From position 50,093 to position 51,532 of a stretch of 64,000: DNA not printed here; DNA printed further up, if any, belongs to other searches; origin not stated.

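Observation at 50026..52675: Tandem pair of divergent paralogs of unknown family behind an AT-rich region with a near-consensus promoter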

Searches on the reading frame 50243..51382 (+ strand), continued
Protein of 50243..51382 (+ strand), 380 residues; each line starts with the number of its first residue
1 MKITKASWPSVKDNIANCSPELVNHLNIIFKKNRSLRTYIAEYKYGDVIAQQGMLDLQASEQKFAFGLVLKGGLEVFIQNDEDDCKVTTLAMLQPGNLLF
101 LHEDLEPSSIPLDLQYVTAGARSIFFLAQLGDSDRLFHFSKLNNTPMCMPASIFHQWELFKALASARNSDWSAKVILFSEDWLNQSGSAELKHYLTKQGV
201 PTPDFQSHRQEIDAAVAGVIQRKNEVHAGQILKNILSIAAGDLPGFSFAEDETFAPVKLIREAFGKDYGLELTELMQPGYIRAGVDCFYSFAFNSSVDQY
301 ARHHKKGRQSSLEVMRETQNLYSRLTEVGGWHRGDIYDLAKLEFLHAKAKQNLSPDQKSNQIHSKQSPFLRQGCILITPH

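Call 67: get_annotated_region(hit=H21, flank=6000)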
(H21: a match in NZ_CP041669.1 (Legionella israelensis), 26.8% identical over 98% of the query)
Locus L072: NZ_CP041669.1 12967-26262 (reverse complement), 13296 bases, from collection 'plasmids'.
description: Legionella israelensis strain L18-01051 plasmid unnamed, complete sequence
organism: Legionella israelensis (NCBI taxid 454)
taxonomy: Bacteria; Pseudomonadota; Gammaproteobacteria; Legionellales; Legionellaceae; Legionella; Legionella israelensis
host: -; source: cell culture; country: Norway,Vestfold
typing (MOB-suite, as given by PLSDB): mobilizable; relaxase MOBF
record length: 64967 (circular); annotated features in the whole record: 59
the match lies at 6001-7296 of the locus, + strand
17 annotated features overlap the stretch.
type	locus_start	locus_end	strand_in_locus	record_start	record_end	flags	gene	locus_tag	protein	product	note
CDS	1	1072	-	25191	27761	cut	traC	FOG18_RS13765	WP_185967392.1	type IV secretion system protein TraC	-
CDS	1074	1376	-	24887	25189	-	-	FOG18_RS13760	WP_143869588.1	hypothetical protein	-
CDS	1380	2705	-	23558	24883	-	-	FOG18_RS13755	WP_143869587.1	TrbI/VirB10 family protein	-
CDS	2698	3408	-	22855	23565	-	traK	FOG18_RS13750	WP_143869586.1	type-F conjugative transfer system secretin TraK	-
CDS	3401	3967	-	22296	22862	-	traE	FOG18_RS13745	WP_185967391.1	type IV conjugative transfer system protein TraE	-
CDS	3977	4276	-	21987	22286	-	traL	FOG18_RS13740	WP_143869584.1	type IV conjugative transfer system protein TraL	-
CDS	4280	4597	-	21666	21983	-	-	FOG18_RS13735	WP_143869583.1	hypothetical protein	-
CDS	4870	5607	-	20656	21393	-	-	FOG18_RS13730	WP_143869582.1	complement resistance protein TraT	-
CDS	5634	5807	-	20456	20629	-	-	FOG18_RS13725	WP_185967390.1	TraY domain-containing protein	-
CDS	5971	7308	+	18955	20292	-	-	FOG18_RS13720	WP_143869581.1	hypothetical protein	-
CDS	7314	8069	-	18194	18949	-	-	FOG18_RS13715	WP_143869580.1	SAM-dependent methyltransferase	-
CDS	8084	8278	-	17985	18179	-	-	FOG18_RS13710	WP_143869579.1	hypothetical protein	-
CDS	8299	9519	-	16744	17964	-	-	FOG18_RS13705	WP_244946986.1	MFS transporter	GO:0055085 - transmembrane transport [Evidence IEA]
CDS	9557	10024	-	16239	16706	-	-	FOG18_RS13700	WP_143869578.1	hypothetical protein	-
CDS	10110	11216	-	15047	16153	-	-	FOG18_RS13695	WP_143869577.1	ParB/RepB/Spo0J family partition protein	-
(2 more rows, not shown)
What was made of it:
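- On the L. israelensis plasmid it diverges from traY (call 67).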

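Call 68: get_annotated_region(hit=H24, flank=6000)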
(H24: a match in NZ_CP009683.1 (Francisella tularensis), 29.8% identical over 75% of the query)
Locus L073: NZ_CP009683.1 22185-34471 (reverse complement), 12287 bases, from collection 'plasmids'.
description: Francisella tularensis subsp. novicida strain AZ06-7470 plasmid pFNE_1, complete sequence
organism: Francisella tularensis (NCBI taxid 264)
taxonomy: Bacteria; Pseudomonadota; Gammaproteobacteria; Thiotrichales; Francisellaceae; Francisella; Francisella tularensis
host: -; source: Human clinical; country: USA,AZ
typing (MOB-suite, as given by PLSDB): non-mobilizable
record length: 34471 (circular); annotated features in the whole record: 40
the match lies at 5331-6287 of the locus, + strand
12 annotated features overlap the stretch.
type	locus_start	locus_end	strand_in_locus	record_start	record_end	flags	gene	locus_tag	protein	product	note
CDS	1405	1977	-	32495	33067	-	-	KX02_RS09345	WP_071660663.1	tyrosine-type recombinase/integrase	GO:0015074 - DNA integration [Evidence IEA]; GO:0006310 - DNA recombination [Evidence IEA]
CDS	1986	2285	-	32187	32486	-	-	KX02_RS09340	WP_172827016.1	hypothetical protein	-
CDS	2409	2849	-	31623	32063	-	-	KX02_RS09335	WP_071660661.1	helix-turn-helix transcriptional regulator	-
CDS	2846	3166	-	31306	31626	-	-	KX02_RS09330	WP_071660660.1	DUF4258 domain-containing protein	-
CDS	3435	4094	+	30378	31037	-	-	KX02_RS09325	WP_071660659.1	ParA family protein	-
CDS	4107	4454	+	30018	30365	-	-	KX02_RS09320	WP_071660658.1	hypothetical protein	-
CDS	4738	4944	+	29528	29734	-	-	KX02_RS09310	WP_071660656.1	hypothetical protein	-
CDS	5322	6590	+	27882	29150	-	-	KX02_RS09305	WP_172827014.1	hypothetical protein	-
CDS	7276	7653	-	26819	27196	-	-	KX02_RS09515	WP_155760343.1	transposase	-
CDS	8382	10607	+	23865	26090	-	-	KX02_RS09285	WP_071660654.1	hypothetical protein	-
CDS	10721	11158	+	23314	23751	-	-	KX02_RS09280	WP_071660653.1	hypothetical protein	-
CDS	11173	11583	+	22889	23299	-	-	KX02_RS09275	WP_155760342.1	hypothetical protein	-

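Call 69: search_protein_families(library=pfam, alignment_id=A4, max_evalue=5)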
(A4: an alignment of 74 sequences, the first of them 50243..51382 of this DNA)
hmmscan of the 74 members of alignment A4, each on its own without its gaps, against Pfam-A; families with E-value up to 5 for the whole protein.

A. member 1, window:50243-51382:+ (380 aa): 0 families

B. families by the number of members that match (of 74 scanned): 31 families (the first 25 are shown)
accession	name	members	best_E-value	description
PF03469.19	XH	2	0.053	XH domain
PF11598.13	COMP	1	0.021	Cartilage oligomeric matrix protein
PF23769.1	Beta-prop_WDR75_2nd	1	0.023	WD repeat-containing protein 75 second beta-propeller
PF09324.15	Sec7-like_HDS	1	0.032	Mon2/Sec7/BIG1-like, HDS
PF16299.10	DUF4941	1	0.046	Domain of unknown function (DUF4941)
PF05414.17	DUF1717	1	0.047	Viral domain of unknown function (DUF1717)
PF09548.15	Spore_III_AB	1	0.049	Stage III sporulation protein AB (spore_III_AB)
PF12864.12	DUF3822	1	0.051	Protein of unknown function (DUF3822)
PF00027.35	cNMP_binding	1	0.061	Cyclic nucleotide-binding domain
PF15597.11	Imm59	1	0.062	Immunity protein 59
PF13283.12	NfrA_C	1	0.062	Bacteriophage N adsorption protein A C-term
PF06920.19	DHR-2_Lobe_A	1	0.067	DHR-2, Lobe A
PF18567.6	TIR_3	1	0.069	Toll/interleukin-1 receptor domain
PF04776.17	protein_MS5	1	0.08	Protein MS5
PF07452.17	CHRD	1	0.08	CHRD domain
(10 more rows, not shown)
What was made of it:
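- On cNMP_binding / CRP-FNR effector domain: PF00027 hits 1 of 74 relatives at E 0.061 (call 69).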

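Call 75: search_protein_families(library=ncbifam, proteins=[L071:7325-8107:-, L014:11338-12021:-, L053:11244-12734:-, L008:8341-9582:+, L072:8084-8275:-, L002:5499-6683:+], max_evalue=0.01)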
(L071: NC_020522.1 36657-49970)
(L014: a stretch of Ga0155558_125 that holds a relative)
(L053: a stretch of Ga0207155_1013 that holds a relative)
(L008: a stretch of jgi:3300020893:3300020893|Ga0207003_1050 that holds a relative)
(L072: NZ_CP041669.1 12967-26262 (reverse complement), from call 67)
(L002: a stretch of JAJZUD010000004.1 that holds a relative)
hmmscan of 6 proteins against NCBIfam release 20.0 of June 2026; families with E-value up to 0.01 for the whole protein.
L071:7325-8107:- (260 aa): 15 families
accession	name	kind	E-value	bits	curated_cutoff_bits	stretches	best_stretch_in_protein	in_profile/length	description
NF052436.1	YabN_Meth_PPase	exception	1.9e-21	76.6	525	1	4-256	2-234/486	bifunctional methyltransferase/pyrophosphohydrolase YabN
TIGR01467.1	cobI_cbiL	equivalog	4.2e-08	32.9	163.25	1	60-130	69-138/230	precorrin-2 C(20)-methyltransferase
TIGR02434.1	CobF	equivalog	1.1e-07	31.7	195.8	1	63-131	84-154/250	precorrin-6A synthase (deacetylating)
TIGR02467.1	CbiE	equivalog_domain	3.5e-06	26.6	92.9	1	69-142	51-124/204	precorrin-6y C5,15-methyltransferase (decarboxylating) subunit CbiE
NF004455.0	PRK05787.1-3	equivalog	5.6e-06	26.1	258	1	72-132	62-122/221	cobalt-precorrin-7 (C(5))-methyltransferase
NF004059.0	PRK05576.1-2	equivalog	1.5e-05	24.8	274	1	57-130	66-137/236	cobalt-factor II C(20)-methyltransferase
NF004062.0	PRK05576.1-5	equivalog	3.1e-05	23.4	194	1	40-122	44-122/219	cobalt-factor II C(20)-methyltransferase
NF004459.0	PRK05787.2-2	equivalog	0.00037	20.2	298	1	76-131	64-120/210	cobalt-precorrin-7 (C(5))-methyltransferase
TIGR01465.1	cobM_cbiF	equivalog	0.00041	19.7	259.65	1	64-130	54-119/247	precorrin-4 C(11)-methyltransferase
NF004061.0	PRK05576.1-4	equivalog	0.0013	18.3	265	1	61-131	71-139/237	cobalt-factor II C(20)-methyltransferase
NF004060.0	PRK05576.1-3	equivalog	0.0017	18.1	189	1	66-131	63-128/202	cobalt-factor II C(20)-methyltransferase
NF004058.0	PRK05576.1-1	equivalog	0.0054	16.3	239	1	34-122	35-128/221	cobalt-factor II C(20)-methyltransferase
NF004456.0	PRK05787.1-4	equivalog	0.0064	16.4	247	0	68-133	51-115/201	cobalt-precorrin-7 (C(5))-methyltransferase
NF004614.0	PRK05948.1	equivalog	0.007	15.8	251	0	45-121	57-135/242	precorrin-2 C(20)-methyltransferase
TIGR01469.1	cobA_cysG_Cterm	equivalog_domain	0.0075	16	185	0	12-122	12-118/238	uroporphyrinogen-III C-methyltransferase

L014:11338-12021:- (227 aa): 8 families
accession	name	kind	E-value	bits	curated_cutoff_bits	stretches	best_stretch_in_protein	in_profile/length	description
TIGR02072.1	BioC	equivalog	1.8e-07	31.2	184.95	1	49-158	28-135/244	malonyl-ACP O-methyltransferase BioC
NF000499.2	Erm23S_rRNA_broad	equivalog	1e-05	25.1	212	1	52-117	21-86/244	23S ribosomal RNA methyltransferase Erm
TIGR03587.1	Pse_Me-ase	hypoth_equivalog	6.7e-05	23.1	112.05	1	50-177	39-163/204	pseudaminic acid biosynthesis-associated methylase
TIGR02081.1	metW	equivalog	0.00012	21.7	189.5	1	44-122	3-80/194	methionine biosynthesis protein MetW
NF041820.1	daptide_MTase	equivalog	0.00013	21.5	175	1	48-171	30-158/243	daptide-type RiPP biosynthesis methyltransferase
TIGR00755.1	ksgA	equivalog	0.00044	19.7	171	1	52-118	27-93/256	16S rRNA (adenine(1518)-N(6)/adenine(1519)-N(6))-dimethyltransferase RsmA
NF043040.1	corrin_prot_MT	hypoth_equivalog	0.0019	17.6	180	1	46-208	33-201/216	corrinoid protein-associated methyltransferase CpaM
NF011486.0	PRK14896.1-1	equivalog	0.002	17.3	450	1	55-103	50-96/284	16S ribosomal RNA methyltransferase A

L053:11244-12734:- (496 aa): 8 families
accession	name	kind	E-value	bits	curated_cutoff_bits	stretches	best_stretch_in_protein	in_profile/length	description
NF009828.0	PRK13303.1-3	subfamily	5.2e-05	22.5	177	1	249-328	5-86/263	aspartate dehydrogenase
NF008592.0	PRK11559.1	equivalog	0.0012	18.2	397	1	248-307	5-64/296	2-hydroxy-3-oxopropionate reductase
NF007161.0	PRK09599.1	subfamily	0.0031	16.8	271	1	248-301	3-56/302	NADP-dependent phosphogluconate dehydrogenase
NF005650.0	PRK07417.1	equivalog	0.0041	16.5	290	1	248-324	4-81/281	prephenate/arogenate dehydrogenase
NF012005.0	PRK15461.1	equivalog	0.0052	16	348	1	246-307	2-63/298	sulfolactaldehyde 3-reductase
TIGR03911.1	pyrrolys_PylD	equivalog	0.0056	15.8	150.05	1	239-291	140-190/266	3-methylornithyl-N6-L-lysine dehydrogenase PylD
NF009830.0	PRK13304.1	equivalog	0.0076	15.7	267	0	248-325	4-85/265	aspartate dehydrogenase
NF043037.1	ThreonDh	equivalog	0.0078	15.7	350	0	248-306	5-63/297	L-threonate dehydrogenase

L008:8341-9582:+ (414 aa): 0 families

L072:8084-8275:- (63 aa): 0 families

L002:5499-6683:+ (395 aa): 0 families

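Call 88: search_solved_structures(query=L053:11244-12734:-, max_evalue=0.1)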
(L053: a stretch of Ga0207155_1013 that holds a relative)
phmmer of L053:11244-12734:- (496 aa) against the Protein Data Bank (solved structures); distinct sequences matched with E-value up to 0.1: 2.
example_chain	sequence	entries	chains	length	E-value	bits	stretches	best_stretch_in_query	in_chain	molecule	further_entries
4d3d_A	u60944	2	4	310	0.0072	18.3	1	246-340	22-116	IMINE REDUCTASE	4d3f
7wxe_A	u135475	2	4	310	0.091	14.7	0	244-337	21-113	6-phosphogluconate dehydrogenase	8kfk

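Call 89: search_solved_structures(query=L014:11338-12021:-, max_evalue=0.01)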
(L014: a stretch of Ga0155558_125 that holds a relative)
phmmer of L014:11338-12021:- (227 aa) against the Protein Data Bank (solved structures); distinct sequences matched with E-value up to 0.01: 3.
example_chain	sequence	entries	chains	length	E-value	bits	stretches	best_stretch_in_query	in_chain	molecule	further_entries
5dly_A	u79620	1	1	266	0.0036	20.4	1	53-202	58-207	plantazolicin methyltransferase BamL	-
4kvz_A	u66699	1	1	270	0.0037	20.3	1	53-202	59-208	BamL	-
5dm0_A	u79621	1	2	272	0.0038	20.3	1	53-202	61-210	plantazolicin methyltransferase BamL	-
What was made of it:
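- The class-I methyltransferase is closest, weakly, to the peptide N-methyltransferase BamL and to the daptide methyltransferase (calls 75, 89). Methyltransferase neighbours resemble BamL and the daptide methyltransferase, weakly (calls 75, 89).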

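Call 101: find_related_loci(query=A5, collection=viral_contigs, flank=8000)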
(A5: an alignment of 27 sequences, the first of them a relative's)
Query A5 (440 aa) in viral_contigs; peptide patterns used: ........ (x = any residue, [..] = any of these).
65 stretches matched a pattern, but none encodes a relative of the query by tblastn (E <= 1e-3).
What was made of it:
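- None were found in viral contigs (call 101).
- Tried and rejected: Viral contigs: none (call 101).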

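Call 104: find_encoding_contigs(protein=P0017, flank=6000, max_places=1)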
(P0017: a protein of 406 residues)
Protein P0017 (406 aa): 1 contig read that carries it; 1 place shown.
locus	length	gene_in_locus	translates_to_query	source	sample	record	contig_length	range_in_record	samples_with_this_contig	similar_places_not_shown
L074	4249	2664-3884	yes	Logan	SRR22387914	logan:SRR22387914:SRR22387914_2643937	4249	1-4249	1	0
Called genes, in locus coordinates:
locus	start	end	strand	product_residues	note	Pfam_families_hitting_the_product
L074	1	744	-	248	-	?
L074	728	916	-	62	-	-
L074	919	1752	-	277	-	-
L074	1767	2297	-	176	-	-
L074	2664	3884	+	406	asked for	-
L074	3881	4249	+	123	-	?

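Call 105: find_encoding_contigs(protein=P0022, flank=6000, max_places=1)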
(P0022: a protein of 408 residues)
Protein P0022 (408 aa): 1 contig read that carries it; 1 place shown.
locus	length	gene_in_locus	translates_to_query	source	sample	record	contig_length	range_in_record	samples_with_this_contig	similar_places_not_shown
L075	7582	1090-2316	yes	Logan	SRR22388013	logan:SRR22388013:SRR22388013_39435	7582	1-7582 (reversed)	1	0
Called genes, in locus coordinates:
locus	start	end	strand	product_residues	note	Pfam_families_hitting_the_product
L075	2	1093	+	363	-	?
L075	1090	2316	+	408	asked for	-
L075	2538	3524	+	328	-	PF00437:T2SSE, PF13245:AAA_19 (weak)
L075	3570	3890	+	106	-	PF04956:TrbC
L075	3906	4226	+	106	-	PF05101:VirB3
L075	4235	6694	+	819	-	PF27097:VirB4_TrbE_N, PF03135:CagE_TrbE_VirB, PF19044:P-loop_TraG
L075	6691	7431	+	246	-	-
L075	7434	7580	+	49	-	?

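Call 106: find_encoding_contigs(protein=P0029, flank=6000, max_places=1)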
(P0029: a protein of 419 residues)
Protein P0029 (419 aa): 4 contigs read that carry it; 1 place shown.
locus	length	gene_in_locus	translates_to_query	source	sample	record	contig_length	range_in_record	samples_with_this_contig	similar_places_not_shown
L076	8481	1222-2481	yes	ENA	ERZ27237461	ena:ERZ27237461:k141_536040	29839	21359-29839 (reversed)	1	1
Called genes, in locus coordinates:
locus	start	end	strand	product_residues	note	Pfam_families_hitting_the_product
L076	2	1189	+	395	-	?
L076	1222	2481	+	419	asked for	-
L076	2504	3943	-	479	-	PF01637:ATPase_2, PF13191:AAA_16 (weak), PF13173:AAA_14 (weak), PF13401:AAA_22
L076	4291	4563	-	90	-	PF05930:Phage_AlpA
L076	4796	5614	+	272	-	PF20247:DUF6602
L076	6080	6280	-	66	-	-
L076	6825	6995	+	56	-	-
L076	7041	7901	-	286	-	-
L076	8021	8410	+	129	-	PF04352:ProQ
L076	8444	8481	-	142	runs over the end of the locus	-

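Call 108: search_protein_families(library=ncbifam, proteins=[L071:5983-7320:+, L072:5971-7305:+, L073:5322-6587:+, P0019, P0026, P0041, L021:9971-11308:+, L014:9977-11338:+, L014:12132-13469:+], max_evalue=1)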
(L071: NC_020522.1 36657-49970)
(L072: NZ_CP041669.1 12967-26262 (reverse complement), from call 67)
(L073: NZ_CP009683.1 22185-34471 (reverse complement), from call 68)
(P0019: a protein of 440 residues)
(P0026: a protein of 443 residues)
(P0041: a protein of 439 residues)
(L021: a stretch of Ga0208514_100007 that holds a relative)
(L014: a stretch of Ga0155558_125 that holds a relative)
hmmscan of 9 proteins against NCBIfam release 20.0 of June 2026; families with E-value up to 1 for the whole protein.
L071:5983-7320:+ (446 aa): 0 families

L072:5971-7305:+ (445 aa): 0 families

L073:5322-6587:+ (422 aa): 0 families

P0019 (440 aa): 0 families

P0026 (443 aa): 0 families

P0041 (439 aa): 0 families

L021:9971-11308:+ (446 aa): 0 families

L014:9977-11338:+ (454 aa): 0 families

L014:12132-13469:+ (446 aa): 0 families
